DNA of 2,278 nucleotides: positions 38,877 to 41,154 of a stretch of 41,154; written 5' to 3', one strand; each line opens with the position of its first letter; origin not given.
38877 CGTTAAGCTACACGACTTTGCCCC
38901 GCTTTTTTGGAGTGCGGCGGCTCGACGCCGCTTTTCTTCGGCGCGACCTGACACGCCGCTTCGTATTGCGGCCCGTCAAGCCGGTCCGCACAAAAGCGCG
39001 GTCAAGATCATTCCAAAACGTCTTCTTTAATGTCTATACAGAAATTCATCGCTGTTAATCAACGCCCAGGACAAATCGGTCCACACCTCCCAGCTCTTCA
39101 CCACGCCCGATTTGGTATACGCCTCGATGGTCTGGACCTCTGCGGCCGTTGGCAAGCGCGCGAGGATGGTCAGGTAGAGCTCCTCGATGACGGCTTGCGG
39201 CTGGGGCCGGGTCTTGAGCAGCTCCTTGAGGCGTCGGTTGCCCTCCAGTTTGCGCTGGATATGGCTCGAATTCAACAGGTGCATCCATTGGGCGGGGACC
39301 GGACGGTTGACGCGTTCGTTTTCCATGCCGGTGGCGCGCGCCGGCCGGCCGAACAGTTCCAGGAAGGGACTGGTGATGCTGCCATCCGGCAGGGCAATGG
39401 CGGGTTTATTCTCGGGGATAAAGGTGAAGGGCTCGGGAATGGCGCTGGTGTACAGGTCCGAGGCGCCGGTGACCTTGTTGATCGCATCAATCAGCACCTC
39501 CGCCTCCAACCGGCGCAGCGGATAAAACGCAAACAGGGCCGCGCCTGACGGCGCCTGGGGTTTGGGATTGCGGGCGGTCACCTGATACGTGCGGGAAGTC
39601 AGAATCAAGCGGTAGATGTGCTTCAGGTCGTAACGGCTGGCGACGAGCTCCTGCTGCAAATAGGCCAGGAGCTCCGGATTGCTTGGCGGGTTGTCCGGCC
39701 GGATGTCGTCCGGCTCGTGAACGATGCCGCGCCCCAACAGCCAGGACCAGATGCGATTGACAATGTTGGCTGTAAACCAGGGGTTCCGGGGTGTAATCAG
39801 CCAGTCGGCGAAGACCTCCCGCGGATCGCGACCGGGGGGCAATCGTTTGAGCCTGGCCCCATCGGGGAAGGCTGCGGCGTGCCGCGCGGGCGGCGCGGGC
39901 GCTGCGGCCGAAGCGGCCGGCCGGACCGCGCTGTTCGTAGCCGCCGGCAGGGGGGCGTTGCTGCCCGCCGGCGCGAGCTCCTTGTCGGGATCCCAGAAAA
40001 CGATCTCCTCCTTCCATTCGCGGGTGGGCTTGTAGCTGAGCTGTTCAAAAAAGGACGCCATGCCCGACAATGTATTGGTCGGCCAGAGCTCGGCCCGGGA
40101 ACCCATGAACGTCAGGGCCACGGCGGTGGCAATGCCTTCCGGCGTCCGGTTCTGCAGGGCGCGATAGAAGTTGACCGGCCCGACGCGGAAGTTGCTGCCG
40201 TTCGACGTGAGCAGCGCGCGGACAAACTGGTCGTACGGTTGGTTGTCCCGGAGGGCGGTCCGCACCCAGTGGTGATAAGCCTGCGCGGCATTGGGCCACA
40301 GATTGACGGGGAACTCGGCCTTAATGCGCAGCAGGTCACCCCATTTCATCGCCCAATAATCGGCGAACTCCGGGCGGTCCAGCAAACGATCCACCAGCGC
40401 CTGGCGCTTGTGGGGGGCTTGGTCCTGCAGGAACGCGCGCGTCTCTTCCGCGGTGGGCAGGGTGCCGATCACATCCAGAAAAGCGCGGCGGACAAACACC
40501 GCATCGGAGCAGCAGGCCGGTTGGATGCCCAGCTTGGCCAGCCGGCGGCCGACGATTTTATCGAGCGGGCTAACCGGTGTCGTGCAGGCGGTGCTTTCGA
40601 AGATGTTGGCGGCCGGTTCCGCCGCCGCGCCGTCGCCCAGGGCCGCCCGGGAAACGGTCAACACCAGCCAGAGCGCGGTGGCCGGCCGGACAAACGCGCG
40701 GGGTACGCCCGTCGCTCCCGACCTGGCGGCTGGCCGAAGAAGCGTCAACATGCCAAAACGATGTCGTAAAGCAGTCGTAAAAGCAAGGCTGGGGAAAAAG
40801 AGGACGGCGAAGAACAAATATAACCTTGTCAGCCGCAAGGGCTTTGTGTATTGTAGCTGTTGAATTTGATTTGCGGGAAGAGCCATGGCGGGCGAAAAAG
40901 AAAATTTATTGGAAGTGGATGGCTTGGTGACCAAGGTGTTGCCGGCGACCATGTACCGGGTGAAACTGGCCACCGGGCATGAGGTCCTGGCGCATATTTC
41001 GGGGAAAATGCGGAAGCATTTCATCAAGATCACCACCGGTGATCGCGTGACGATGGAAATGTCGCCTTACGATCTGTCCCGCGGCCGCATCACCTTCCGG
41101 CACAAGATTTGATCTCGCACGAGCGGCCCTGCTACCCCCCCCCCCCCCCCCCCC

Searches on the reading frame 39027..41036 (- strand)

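Call 9: search_protein_families(library=pfam, proteins=[window:39027-41036:-], max_evalue=0.001)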
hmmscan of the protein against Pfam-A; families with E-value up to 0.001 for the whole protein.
window:39027-41036:- (669 aa): 2 families
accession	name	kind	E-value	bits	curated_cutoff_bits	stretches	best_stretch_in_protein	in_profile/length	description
PF07587.16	PSD1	-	2.5e-42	145.4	28.5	1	406-640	2-243/244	Protein of unknown function (DUF1553)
PF07583.16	PSCyt2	-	2.7e-31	109.6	29.8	1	157-279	1-126/209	Protein of unknown function (DUF1549)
